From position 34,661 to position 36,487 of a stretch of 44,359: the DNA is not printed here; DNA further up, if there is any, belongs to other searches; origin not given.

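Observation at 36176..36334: Self-contained c-di-GMP circuit: MshEN receptor motif on the pilus ATPase plus an HD-GYP phosphodiesterase (39175-40095)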

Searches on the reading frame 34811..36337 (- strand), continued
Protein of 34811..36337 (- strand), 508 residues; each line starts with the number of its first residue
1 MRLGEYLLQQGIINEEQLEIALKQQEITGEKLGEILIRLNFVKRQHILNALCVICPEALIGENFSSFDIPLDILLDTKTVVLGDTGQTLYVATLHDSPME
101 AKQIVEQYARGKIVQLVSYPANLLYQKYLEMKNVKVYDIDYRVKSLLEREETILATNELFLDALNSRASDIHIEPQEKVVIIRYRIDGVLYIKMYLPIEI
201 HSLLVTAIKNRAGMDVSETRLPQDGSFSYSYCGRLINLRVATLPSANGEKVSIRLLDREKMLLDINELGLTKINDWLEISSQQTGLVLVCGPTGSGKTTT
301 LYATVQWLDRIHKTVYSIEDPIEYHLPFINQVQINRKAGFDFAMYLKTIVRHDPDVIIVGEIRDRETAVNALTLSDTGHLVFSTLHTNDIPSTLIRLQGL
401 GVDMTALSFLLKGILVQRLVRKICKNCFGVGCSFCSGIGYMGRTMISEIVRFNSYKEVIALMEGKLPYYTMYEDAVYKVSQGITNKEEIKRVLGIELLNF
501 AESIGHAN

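Call 23: find_encoding_contigs(protein=P0009, flank=10000, max_places=2)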
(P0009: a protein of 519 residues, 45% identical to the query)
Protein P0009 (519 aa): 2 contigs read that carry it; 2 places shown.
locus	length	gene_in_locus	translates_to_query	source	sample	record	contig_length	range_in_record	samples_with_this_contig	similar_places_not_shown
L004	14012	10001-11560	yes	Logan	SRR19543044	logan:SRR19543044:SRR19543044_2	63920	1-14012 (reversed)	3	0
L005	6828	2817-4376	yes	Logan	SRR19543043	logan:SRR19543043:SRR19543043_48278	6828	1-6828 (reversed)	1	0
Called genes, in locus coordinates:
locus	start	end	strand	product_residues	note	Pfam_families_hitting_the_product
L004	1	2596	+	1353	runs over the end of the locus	PF07916:TraG_N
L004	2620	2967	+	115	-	-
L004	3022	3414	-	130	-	-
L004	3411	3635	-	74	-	-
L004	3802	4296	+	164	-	PF04307:YdjM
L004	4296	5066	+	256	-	PF08239:SH3_3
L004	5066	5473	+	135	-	-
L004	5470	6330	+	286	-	-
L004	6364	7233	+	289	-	-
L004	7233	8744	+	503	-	PF00263:Secretin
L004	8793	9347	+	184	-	PF07963:N_methyl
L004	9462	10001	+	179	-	PF07963:N_methyl (weak)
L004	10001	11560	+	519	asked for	PF00437:T2SSE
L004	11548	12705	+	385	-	PF00482:T2SSF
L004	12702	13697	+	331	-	-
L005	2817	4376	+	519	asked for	PF00437:T2SSE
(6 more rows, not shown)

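Call 24: find_encoding_contigs(protein=P0007, flank=10000, max_places=2)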
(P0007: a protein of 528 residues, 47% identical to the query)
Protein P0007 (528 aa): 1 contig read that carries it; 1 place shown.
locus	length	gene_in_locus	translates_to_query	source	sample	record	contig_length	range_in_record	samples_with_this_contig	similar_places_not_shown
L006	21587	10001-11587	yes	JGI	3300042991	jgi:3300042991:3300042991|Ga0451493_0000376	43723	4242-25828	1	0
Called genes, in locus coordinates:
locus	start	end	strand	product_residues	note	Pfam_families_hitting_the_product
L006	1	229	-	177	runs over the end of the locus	PF01252:Peptidase_A8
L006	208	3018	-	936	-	PF00133:tRNA-synt_1, PF09334:tRNA-synt_1g, PF13603:tRNA-synt_1_2 (weak), PF01406:tRNA-synt_1e (weak), PF09334:tRNA-synt_1g (weak), PF08264:Anticodon_1, PF06827:zf-FPG_IleRS (weak)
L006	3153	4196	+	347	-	PF00022:Actin, PF06723:MreB_Mbl, PF11104:PilM_2 (faint), PF00012:HSP70, PF14450:FtsA, PF21522:MreB-like_C (faint)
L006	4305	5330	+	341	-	PF00535:Glycos_transf_2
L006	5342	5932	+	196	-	PF13580:SIS_2, PF01380:SIS (weak)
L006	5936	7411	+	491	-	PF00294:PfkB, PF08543:Phos_pyr_kin, PF01467:CTP_transf_like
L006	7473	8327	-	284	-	PF07022:Phage_CI_repr, PF00717:Peptidase_S24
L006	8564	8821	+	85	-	PF19663:DUF6166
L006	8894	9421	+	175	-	PF07963:N_methyl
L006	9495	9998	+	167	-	PF07963:N_methyl (weak)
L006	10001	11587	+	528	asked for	PF00437:T2SSE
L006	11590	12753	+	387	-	PF00482:T2SSF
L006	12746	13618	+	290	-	-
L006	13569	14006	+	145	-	-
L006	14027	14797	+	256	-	-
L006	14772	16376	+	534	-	-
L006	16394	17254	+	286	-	-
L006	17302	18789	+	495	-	PF00263:Secretin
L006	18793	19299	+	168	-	PF01464:SLT, PF18896:SLT_3 (weak)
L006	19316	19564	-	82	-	-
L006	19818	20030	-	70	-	-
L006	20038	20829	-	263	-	PF01522:Polysacc_deac_1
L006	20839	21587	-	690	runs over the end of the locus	PF07719:TPR_2 (faint), PF13174:TPR_6 (faint), PF13428:TPR_14 (faint), PF13432:TPR_16 (weak), PF23241:HAT_PRP39_C (faint), PF01464:SLT, PF27553:SLT_superhelical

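Call 26: find_related_loci(query=P0001, collection=genome_contigs, flank=10000)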
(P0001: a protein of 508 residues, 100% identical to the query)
Query P0001 (508 aa) in genome_contigs; peptide patterns used: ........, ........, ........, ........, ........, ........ (x = any residue, [..] = any of these).
599 stretches matched a pattern (row limit reached: there are more); 588 encode a relative of the query (tblastn E <= 1e-3); the best 80 are kept; 80 distinct loci.
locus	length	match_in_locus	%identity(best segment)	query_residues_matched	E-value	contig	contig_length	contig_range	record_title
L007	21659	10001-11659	37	2-492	3e-99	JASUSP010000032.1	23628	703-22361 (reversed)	MAG: Tepidanaerobacteraceae bacterium isolate DJKA97_NP-J24_bin.14 scaffold_577, whole genome shotgun sequence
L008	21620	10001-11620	38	2-492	6e-99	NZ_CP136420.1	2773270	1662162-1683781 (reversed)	Neomoorella carbonis strain ACPs chromosome, complete genome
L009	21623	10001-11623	37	2-492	3e-98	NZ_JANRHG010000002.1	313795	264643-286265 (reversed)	Neomoorella sulfitireducens strain SLA38 2, whole genome shotgun sequence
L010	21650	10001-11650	36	2-493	3e-95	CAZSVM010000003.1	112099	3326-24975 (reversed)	MAG TPA_asm: uncultured Actinomycetota bacterium isolate SRP323688_co1_44 genome assembly, contig: NODE_340_length_11209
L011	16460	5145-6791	35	2-493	8e-95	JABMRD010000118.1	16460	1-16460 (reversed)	MAG: Actinomycetota bacterium isolate bin.63 k141_3861920, whole genome shotgun sequence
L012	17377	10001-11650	35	2-493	3e-94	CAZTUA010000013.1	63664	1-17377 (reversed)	MAG TPA_asm: uncultured Actinomycetota bacterium isolate SRP067234_co1_301 genome assembly, contig: k99_758640, whole ge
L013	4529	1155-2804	35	3-492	5e-94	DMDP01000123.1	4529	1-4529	MAG TPA_asm: Peptococcaceae bacterium isolate UBA12532 contig_10317, whole genome shotgun sequence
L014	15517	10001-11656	37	2-492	3e-93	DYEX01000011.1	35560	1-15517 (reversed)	MAG TPA_asm: Desulfovirgula sp. isolate Tomsk_3_55_126 Tomsk_k141_3230, whole genome shotgun sequence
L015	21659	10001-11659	35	2-493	1e-92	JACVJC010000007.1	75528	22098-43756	MAG: Candidatus Geothermocultor quzhuomuensis isolate QZM4_1.bin.14 contig007, whole genome shotgun sequence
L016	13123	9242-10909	37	2-489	3e-92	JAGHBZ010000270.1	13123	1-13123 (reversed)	MAG: Candidatus Sumerlaeota bacterium isolate AUK269 PB_MBMC_223_c_000000000317, whole genome shotgun sequence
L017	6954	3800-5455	36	2-494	4e-92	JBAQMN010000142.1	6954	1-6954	MAG: Actinomycetota bacterium isolate MFD12059_ilm_asm_bin8 k127_51094, whole genome shotgun sequence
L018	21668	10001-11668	34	1-492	8e-92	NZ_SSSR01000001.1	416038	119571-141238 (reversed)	Propionivibrio limicola strain GolChi1 DSM6832_NODE_1_length_416038_cov_425.448, whole genome shotgun sequence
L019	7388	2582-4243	35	3-493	1e-91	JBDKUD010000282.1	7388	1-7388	MAG: Syntrophomonas sp. isolate 7_bin.41_R1 c_000001783367, whole genome shotgun sequence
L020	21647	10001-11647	34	2-493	1e-91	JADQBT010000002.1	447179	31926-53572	MAG: Halanaerobiales bacterium isolate Soudan_29 NODE_5_length_447179_cov_28.986838, whole genome shotgun sequence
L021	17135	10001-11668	34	2-493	9e-92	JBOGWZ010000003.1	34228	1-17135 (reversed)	MAG: Actinomycetota bacterium isolate SD8036_metabat2.bin.7_sub NODE_480_length_34228_cov_4.154981, whole genome shotgun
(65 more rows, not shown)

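Call 31: search_protein_families(library=ncbifam, proteins=[window:34811-36337:-], max_evalue=0.01)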
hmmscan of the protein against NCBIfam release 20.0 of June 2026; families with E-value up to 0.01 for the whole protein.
window:34811-36337:- (508 aa): 25 families
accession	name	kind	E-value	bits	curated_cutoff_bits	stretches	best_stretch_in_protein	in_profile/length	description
TIGR02533.1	type_II_gspE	equivalog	1.9e-99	333.5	630.25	2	153-427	110-386/486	type II secretion system ATPase GspE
TIGR02538.1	type_IV_pilB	equivalog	2.2e-96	323.7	675.65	1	3-427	2-459/564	type IV-A pilus assembly ATPase PilB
NF007755.0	PRK10436.1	equivalog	8.9e-95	318.1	617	1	78-427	18-362/465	type II secretion system protein GspE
NF053534.1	T4PilAsmATPsTfpB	equivalog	3.2e-86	290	850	1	162-427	211-479/584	type IV pilus assembly ATPase TfpB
NF041000.1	ATPase_ComGA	equivalog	1.4e-71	240.6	300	1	158-421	2-266/267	competence type IV pilus ATPase ComGA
TIGR01420.1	pilT_fam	subfamily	6.5e-46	157.1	319.1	1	158-463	4-306/343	PilT/PilU family type 4a pilus ATPase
TIGR02525.1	plasmid_TraJ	equivalog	2.1e-22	79.6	368.3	1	262-421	129-299/372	plasmid transfer ATPase TraJ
NF058587.1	archaellum_moto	equivalog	1.6e-20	73.4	550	1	143-403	136-399/527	archaellum flagellar ATPase motor FlaI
NF053729.1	c-di-GMP_motif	domain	5.6e-18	64.5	38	1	2-51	1-50/53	cyclic di-GMP-binding domain-containing protein, MshE-related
TIGR02524.1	dot_icm_DotB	equivalog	1.4e-15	57.4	463.3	1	275-398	125-257/358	Dot/Icm type IV secretion system ATPase DotB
TIGR02782.1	TrbB_P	equivalog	2.3e-14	53.4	304.55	1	287-400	139-255/303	P-type conjugative transfer ATPase TrbB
NF010469.0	PRK13894.1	subfamily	2.5e-14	53.4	508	1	280-400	145-267/320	conjugal transfer ATPase TrbB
TIGR02788.1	VirB11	equivalog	9.4e-14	51.1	249.95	1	254-403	116-268/308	P-type DNA transfer ATPase VirB11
NF010407.0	PRK13833.1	subfamily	1.2e-11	44.6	499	1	287-403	147-265/323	conjugal transfer protein TrbB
TIGR03819.1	heli_sec_ATPase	hypoth_equivalog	2.6e-11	43.3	373.15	1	242-402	133-302/340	TadA family conjugal transfer-associated ATPase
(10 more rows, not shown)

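Call 33: search_protein_families(library=ncbifam, alignment_id=A1, max_evalue=0.001)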
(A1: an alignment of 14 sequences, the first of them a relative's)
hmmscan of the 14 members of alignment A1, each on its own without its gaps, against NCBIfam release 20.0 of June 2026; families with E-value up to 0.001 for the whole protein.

A. member 1, P0001 (508 aa): 19 families
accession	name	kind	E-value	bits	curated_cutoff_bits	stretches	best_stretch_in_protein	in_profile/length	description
TIGR02533.1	type_II_gspE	equivalog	1.9e-99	333.5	630.25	1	153-427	110-386/486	type II secretion system ATPase GspE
TIGR02538.1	type_IV_pilB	equivalog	2.2e-96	323.7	675.65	1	3-427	2-459/564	type IV-A pilus assembly ATPase PilB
NF007755.0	PRK10436.1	equivalog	8.9e-95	318.1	617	1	78-427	18-362/465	type II secretion system protein GspE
NF053534.1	T4PilAsmATPsTfpB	equivalog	3.2e-86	290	850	1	162-427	211-479/584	type IV pilus assembly ATPase TfpB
NF041000.1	ATPase_ComGA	equivalog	1.4e-71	240.6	300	1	158-421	2-266/267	competence type IV pilus ATPase ComGA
TIGR01420.1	pilT_fam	subfamily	6.5e-46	157.1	319.1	1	158-463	4-306/343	PilT/PilU family type 4a pilus ATPase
TIGR02525.1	plasmid_TraJ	equivalog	2.1e-22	79.6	368.3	1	262-421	129-299/372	plasmid transfer ATPase TraJ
NF058587.1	archaellum_moto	equivalog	1.6e-20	73.4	550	1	143-403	136-399/527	archaellum flagellar ATPase motor FlaI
NF053729.1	c-di-GMP_motif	domain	5.6e-18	64.5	38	1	2-51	1-50/53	cyclic di-GMP-binding domain-containing protein, MshE-related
TIGR02524.1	dot_icm_DotB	equivalog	1.4e-15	57.4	463.3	1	275-398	125-257/358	Dot/Icm type IV secretion system ATPase DotB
TIGR02782.1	TrbB_P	equivalog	2.3e-14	53.4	304.55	1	287-400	139-255/303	P-type conjugative transfer ATPase TrbB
NF010469.0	PRK13894.1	subfamily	2.5e-14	53.4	508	1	280-400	145-267/320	conjugal transfer ATPase TrbB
TIGR02788.1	VirB11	equivalog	9.4e-14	51.1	249.95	1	254-403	116-268/308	P-type DNA transfer ATPase VirB11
NF010407.0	PRK13833.1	subfamily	1.2e-11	44.6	499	1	287-403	147-265/323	conjugal transfer protein TrbB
TIGR03819.1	heli_sec_ATPase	hypoth_equivalog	2.6e-11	43.3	373.15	1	242-402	133-302/340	TadA family conjugal transfer-associated ATPase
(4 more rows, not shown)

B. families by the number of members that match (of 14 scanned): 23 families
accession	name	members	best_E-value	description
TIGR02533.1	type_II_gspE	14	1.4e-108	type II secretion system ATPase GspE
TIGR02538.1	type_IV_pilB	14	6.4e-106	type IV-A pilus assembly ATPase PilB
NF007755.0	PRK10436.1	14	1.5e-105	type II secretion system protein GspE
NF053534.1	T4PilAsmATPsTfpB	14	2.1e-94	type IV pilus assembly ATPase TfpB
NF041000.1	ATPase_ComGA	14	5.1e-73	competence type IV pilus ATPase ComGA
TIGR01420.1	pilT_fam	14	1.3e-48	PilT/PilU family type 4a pilus ATPase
TIGR02525.1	plasmid_TraJ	14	2.7e-26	plasmid transfer ATPase TraJ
TIGR02524.1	dot_icm_DotB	14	4.1e-21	Dot/Icm type IV secretion system ATPase DotB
NF058587.1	archaellum_moto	14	1.6e-20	archaellum flagellar ATPase motor FlaI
TIGR02782.1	TrbB_P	14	4.7e-15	P-type conjugative transfer ATPase TrbB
NF010407.0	PRK13833.1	14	7.2e-15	conjugal transfer protein TrbB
TIGR02788.1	VirB11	14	1.6e-14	P-type DNA transfer ATPase VirB11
NF010469.0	PRK13894.1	14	2.5e-14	conjugal transfer ATPase TrbB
TIGR03819.1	heli_sec_ATPase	14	4.3e-14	TadA family conjugal transfer-associated ATPase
NF010425.0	PRK13851.1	14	1e-08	type IV secretion system protein VirB11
NF053729.1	c-di-GMP_motif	13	5.6e-18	cyclic di-GMP-binding domain-containing protein, MshE-related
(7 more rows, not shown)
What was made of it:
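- The curated model NF053729 is passed (call 31), and 13 of 14 subfamily members match it at E <= 0.001 (call 33).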

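Call 66: find_encoding_contigs(protein=P0004, flank=10000, max_places=2)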
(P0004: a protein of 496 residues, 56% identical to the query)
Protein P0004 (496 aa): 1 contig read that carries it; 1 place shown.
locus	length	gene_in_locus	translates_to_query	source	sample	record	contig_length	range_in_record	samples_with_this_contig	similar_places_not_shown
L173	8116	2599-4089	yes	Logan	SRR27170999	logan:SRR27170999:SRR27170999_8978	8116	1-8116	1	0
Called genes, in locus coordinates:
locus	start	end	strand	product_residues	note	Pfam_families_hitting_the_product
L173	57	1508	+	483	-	PF00263:Secretin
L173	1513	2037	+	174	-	PF07963:N_methyl (weak)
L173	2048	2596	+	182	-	-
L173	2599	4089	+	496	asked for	PF00437:T2SSE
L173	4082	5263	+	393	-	PF00482:T2SSF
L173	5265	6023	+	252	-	-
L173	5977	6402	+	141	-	-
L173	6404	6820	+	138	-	-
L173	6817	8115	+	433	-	?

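Call 67: find_encoding_contigs(protein=P0008, flank=10000, max_places=2)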
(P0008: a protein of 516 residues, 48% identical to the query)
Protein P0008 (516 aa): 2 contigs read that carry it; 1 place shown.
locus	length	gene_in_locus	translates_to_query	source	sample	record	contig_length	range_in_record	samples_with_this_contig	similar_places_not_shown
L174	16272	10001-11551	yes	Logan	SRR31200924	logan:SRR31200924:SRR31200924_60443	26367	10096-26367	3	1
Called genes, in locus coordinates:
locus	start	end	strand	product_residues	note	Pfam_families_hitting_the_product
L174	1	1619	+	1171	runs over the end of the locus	PF06986:F_T4SS_TraN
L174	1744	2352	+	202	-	-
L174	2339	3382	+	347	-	PF06834:TraU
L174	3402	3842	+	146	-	-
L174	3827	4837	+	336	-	PF09673:TrbC_Ftype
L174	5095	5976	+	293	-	-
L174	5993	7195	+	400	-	-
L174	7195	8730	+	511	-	PF00263:Secretin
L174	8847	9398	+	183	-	PF07963:N_methyl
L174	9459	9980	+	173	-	PF07963:N_methyl (weak)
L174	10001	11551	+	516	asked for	PF00437:T2SSE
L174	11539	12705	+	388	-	PF00482:T2SSF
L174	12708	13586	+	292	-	-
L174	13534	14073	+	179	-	-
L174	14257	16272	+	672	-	?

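Call 68: find_encoding_contigs(protein=P0003, flank=10000, max_places=3)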
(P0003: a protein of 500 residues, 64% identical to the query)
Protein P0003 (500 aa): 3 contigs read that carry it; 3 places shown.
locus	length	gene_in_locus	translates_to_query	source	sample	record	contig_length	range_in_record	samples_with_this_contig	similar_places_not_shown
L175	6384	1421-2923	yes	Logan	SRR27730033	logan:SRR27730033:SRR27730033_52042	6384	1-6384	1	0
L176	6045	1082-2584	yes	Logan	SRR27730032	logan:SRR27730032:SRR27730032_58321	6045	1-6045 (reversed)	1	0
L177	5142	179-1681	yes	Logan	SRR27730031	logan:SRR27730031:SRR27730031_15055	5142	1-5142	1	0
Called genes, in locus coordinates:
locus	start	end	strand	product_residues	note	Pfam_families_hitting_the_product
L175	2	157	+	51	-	?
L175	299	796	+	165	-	-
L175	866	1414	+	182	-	PF07963:N_methyl (weak)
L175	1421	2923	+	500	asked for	PF00437:T2SSE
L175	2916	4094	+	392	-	PF00482:T2SSF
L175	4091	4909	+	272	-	-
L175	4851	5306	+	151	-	-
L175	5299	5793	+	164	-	-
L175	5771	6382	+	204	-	?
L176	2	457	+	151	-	?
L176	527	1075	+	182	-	PF07963:N_methyl (weak)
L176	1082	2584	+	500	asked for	PF00437:T2SSE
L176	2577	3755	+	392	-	PF00482:T2SSF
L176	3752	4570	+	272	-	-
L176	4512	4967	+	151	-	-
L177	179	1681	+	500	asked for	PF00437:T2SSE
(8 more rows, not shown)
